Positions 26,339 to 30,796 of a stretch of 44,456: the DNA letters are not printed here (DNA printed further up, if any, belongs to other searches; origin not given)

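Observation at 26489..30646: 1385-aa surface protein made of seven copies of an unrecognised domain of about 180 aa with a W-x-x-W-A-G-(V/A)-F signature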

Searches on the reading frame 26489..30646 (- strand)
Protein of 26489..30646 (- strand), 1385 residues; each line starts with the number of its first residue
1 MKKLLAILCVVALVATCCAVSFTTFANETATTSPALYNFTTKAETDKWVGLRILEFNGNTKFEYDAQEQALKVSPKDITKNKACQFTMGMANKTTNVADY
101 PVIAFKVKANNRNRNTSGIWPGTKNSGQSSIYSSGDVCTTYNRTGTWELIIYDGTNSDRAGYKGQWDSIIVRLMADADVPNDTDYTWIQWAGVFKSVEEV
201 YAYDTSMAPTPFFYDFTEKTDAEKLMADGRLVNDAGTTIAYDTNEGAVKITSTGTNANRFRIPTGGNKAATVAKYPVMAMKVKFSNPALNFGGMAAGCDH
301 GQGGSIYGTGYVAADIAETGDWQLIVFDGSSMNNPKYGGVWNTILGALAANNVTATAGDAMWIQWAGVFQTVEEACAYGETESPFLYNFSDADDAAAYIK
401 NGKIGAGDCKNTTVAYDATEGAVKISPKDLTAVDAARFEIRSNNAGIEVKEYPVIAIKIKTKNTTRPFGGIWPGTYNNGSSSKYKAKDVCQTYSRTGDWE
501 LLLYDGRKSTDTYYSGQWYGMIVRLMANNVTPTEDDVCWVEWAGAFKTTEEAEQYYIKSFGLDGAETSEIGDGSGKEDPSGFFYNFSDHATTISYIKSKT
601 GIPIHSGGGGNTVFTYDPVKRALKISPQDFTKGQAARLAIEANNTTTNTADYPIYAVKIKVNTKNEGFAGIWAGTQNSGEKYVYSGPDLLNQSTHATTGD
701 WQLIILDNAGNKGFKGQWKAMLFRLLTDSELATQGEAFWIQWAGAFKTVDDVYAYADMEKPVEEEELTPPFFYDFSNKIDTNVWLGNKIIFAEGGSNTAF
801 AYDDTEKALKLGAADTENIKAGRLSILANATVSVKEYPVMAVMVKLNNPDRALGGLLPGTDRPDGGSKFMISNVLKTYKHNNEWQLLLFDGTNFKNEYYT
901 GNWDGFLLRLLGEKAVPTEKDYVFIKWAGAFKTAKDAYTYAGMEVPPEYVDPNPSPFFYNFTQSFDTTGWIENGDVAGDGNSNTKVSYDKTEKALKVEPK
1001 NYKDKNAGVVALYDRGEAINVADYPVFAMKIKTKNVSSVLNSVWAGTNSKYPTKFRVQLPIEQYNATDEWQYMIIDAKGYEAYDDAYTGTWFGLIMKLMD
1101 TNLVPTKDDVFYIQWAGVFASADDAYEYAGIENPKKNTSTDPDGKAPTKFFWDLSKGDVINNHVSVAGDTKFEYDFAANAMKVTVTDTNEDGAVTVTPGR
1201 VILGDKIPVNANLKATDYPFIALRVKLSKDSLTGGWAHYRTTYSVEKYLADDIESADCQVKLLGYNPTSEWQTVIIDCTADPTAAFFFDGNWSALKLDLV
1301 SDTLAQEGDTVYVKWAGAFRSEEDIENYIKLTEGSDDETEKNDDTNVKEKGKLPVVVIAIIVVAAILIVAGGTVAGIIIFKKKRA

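Call 5: search_protein_families(library=pfam, proteins=[window:26489-30646:-], max_evalue=1)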
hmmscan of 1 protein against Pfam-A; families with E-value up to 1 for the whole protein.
window:26489-30646:- (1385 aa): 0 families
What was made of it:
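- On Pfam DUF4979 (PF16351): The whole protein has no hit at E<=1 (call 5).
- On Cohesin (scaffoldin module): No Pfam hit at E<=1 (call 5).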

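Call 6: search_protein_families(library=ncbifam, proteins=[window:26489-30646:-], max_evalue=1)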
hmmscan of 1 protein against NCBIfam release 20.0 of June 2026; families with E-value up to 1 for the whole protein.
window:26489-30646:- (1385 aa): 4 families
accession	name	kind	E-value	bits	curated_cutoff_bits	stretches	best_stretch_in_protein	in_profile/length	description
NF038029.1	LP_plasma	domain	0.0034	17.8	24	1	1-16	1-16/24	lipoprotein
NF040841.1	AMEP412_fam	subfamily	0.01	16.1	45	1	915-955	13-53/74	AMEP412 family response elicitor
NF033636.1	acid_shock_Asr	equivalog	0.18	12.6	50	1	1-96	1-87/119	acid resistance repetitive basic protein Asr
NF010326.0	PRK13763.1-1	equivalog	0.2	11.3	247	0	982-1007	24-49/186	putative RNA-processing protein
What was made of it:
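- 30569..30646 (-): Signal peptide (aa 1-26, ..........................; cleavage after TFA is inferred). A weak NCBIfam lipoprotein-signal hit covers aa 1-16 (call 6).
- Tried and rejected: Pfam and NCBIfam on the whole protein: nothing meaningful (calls 5, 6).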

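Call 9: find_homologous_proteins(query=window:26489-30646:-, max_evalue=0.001)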
Query window:26489-30646:- (1385 aa): 17 proteins with E <= 0.001 among 8000 candidates.
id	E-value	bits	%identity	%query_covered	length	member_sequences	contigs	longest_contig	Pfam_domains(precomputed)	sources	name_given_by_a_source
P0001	0.0e+0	2998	92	100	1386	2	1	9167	PF16351.12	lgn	-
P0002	0.0e+0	2889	89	100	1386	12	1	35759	PF16351.12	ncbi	-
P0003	0.0e+0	2664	82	100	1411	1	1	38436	-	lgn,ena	-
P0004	0.0e+0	2260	56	98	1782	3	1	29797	PF21086.4,PF16351.12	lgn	-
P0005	0.0e+0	2241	60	98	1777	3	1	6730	PF16351.12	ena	-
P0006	0.0e+0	1661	69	78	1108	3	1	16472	PF16351.12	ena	-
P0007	4.8e-259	881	71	40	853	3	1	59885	-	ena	-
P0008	1.1e-202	694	59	40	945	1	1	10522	-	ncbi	-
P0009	1.1e-201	691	59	40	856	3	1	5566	-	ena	-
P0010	2.8e-146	507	28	96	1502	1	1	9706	-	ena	-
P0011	1.4e-119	419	41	40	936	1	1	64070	PF16351.12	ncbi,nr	ncbi:MAG: hypothetical protein IJD00_02195, partial [Clostridia bacterium]|nr:hypothetical protein [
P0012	2.8e-109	385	35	40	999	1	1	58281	PF16351.12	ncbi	-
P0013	1.1e-106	376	33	56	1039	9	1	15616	-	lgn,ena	-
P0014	4.7e-96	341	32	57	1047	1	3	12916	PF16351.12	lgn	-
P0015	5.3e-96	341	32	56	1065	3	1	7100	-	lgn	-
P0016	4.2e-94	334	28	67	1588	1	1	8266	-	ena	-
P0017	4.5e-75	271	35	40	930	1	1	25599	PF16351.12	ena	-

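Call 22: search_protein_families(library=pfam, proteins=[P0004, P0008, P0013, P0016, P0010], max_evalue=0.01)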
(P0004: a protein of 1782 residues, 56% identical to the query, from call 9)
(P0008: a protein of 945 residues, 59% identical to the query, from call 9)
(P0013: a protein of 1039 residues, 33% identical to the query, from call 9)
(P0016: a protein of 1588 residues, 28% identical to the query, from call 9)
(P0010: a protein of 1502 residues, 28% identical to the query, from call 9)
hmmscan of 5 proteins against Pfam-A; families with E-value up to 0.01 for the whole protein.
P0004 (1782 aa): 1 family
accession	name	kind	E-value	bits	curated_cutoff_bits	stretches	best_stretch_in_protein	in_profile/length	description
PF21086.3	ACT_PSP_2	-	1e-05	25.9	24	0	1415-1431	36-52/77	ACT domain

P0008 (945 aa): 0 families

P0013 (1039 aa): 0 families

P0016 (1588 aa): 0 families

P0010 (1502 aa): 0 families

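Call 30: find_encoding_contigs(protein=P0002, flank=10000, max_places=3)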
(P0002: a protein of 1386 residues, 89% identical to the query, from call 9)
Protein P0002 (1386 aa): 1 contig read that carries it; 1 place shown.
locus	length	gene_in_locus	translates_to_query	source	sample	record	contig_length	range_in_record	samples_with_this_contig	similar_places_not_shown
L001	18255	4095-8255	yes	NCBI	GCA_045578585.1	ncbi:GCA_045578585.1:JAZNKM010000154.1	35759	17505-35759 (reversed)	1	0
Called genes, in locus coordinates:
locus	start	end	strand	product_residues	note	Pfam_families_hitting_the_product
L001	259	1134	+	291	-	-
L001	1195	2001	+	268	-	PF00702:Hydrolase, PF13344:Hydrolase_6, PF13419:HAD_2 (weak), PF13242:Hydrolase_like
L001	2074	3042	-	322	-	PF07883:Cupin_2 (weak), PF00165:HTH_AraC (weak), PF12833:HTH_18, PF00165:HTH_AraC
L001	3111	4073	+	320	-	PF00294:PfkB, PF08543:Phos_pyr_kin (weak)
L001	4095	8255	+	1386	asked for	PF16351:DUF4979 (faint)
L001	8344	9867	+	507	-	PF01547:SBP_bac_1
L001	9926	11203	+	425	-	PF24067:Beta-prop_BT_1020, PF13088:BNR_2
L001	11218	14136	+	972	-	PF13416:SBP_bac_8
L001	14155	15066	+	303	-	PF00528:BPD_transp_1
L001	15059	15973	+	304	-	PF00528:BPD_transp_1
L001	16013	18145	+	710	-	PF08450:SGL (faint), PF01436:NHL (weak), PF04893:Yip1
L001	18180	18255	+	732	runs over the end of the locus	PF18952:DUF5696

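Call 33: find_encoding_contigs(protein=P0011, flank=10000, max_places=2)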
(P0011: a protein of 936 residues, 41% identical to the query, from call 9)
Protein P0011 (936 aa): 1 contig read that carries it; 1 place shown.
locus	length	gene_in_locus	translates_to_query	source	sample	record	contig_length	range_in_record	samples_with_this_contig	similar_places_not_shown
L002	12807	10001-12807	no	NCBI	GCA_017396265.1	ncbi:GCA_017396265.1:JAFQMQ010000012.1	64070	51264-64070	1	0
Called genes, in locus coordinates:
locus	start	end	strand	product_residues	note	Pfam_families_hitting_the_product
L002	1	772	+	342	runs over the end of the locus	PF00294:PfkB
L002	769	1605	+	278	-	PF01116:F_bP_aldolase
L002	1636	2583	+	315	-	-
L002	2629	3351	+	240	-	PF02585:PIG-L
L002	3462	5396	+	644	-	PF16334:DUF4964, PF17168:DUF5127, PF16335:GtaA_6_Hairpin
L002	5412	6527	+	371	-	PF01408:GFO_IDH_MocA, PF21252:Glyco_hydro_109_C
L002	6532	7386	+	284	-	PF00892:EamA (weak)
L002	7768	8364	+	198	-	PF13580:SIS_2 (faint), PF01380:SIS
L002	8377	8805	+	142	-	PF05025:RbsD_FucU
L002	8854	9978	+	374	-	PF13088:BNR_2, PF02012:BNR (faint)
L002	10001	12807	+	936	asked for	PF16351:DUF4979 (weak)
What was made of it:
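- Closest known: Pfam PF16351. Same: Precomputed faint or weak hits are on record for about half of the close homologues (calls 9, 30, 33).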

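Call 34: find_encoding_contigs(protein=P0004, flank=10000, max_places=2)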
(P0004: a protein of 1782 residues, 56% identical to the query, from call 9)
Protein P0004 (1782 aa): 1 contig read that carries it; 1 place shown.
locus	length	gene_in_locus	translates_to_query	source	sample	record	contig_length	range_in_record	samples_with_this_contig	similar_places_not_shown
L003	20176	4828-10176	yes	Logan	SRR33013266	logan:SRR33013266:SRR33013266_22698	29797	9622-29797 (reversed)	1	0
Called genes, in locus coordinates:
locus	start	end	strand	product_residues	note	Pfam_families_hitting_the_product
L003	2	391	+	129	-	?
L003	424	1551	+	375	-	PF13088:BNR_2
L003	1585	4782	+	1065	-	-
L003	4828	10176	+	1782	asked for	PF16351:DUF4979 (faint), PF21086:ACT_PSP_2 (faint)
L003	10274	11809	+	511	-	PF01547:SBP_bac_1, PF13416:SBP_bac_8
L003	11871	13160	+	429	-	PF24067:Beta-prop_BT_1020, PF13088:BNR_2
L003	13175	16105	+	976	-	PF13416:SBP_bac_8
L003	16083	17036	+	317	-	PF00528:BPD_transp_1 (weak)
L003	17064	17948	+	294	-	PF00528:BPD_transp_1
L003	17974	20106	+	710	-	PF08450:SGL (faint), PF01436:NHL (faint), PF25021:TEN_NHL (faint), PF04893:Yip1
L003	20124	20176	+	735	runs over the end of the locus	PF18952:DUF5696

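Call 45: find_related_loci(query=window:26489-30646:-, collection=genome_contigs, flank=10000)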
Query window:26489-30646:- (1385 aa) in genome_contigs; peptide patterns used: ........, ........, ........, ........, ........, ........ (x = any residue, [..] = any of these).
6 stretches matched a pattern; 2 encode a relative of the query (tblastn E <= 1e-3); 2 distinct loci.
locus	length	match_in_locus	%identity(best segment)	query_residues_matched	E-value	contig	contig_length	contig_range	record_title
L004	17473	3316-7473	87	1-1385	0e+0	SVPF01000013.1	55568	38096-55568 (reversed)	MAG: Oscillospiraceae bacterium isolate SIG584 NODE_13557_length_55568_cov_3.366660, whole genome shotgun sequence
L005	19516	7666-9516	59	1-1324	0e+0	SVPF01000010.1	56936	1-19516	MAG: Oscillospiraceae bacterium isolate SIG584 NODE_13097_length_56936_cov_4.235315, whole genome shotgun sequence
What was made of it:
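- Synteny is conserved in three other assemblies (calls 30, 34, 45).
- Tried and rejected: With the full protein it found only two loci, both from one Oscillospiraceae MAG (call 45).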
